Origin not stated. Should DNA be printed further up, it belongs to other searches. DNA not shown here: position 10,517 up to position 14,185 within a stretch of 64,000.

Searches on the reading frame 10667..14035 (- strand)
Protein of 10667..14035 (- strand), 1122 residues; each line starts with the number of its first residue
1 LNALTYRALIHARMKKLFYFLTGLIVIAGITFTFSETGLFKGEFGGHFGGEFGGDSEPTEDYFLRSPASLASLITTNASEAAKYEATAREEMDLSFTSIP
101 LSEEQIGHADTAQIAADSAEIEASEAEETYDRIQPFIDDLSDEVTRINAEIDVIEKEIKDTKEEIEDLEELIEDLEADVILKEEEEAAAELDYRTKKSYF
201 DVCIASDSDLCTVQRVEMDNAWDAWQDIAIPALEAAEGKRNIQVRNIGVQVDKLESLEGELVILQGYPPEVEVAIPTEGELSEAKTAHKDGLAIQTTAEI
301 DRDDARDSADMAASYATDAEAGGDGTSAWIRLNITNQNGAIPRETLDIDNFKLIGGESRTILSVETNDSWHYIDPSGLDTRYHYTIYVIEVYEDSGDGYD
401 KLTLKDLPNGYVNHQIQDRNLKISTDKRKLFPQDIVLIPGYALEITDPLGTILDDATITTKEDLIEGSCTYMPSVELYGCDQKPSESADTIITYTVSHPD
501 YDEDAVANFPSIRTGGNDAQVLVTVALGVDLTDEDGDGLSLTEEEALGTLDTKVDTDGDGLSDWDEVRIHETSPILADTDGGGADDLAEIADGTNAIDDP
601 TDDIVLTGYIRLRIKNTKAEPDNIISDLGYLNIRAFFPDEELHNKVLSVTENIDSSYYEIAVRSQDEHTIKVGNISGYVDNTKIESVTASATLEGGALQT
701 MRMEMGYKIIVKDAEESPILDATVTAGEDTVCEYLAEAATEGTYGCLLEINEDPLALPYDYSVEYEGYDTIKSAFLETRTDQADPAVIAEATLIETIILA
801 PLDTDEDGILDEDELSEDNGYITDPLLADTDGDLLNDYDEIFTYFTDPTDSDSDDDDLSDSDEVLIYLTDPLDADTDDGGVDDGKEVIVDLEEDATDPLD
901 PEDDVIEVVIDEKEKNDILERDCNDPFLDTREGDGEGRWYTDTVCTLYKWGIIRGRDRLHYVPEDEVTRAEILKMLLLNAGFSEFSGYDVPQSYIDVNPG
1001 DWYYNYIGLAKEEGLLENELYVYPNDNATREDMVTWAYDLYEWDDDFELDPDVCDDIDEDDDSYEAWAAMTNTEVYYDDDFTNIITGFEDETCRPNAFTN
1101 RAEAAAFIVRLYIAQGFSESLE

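Call 90: search_protein_families(library=pfam, proteins=[window:10667-14035:-], max_evalue=0.00001)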
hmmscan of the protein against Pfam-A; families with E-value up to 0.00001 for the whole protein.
window:10667-14035:- (1122 aa): 1 family
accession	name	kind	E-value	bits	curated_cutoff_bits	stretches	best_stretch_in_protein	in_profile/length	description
PF00395.25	SLH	-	1.1e-10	41.7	20.8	0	996-1033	4-43/44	S-layer homology domain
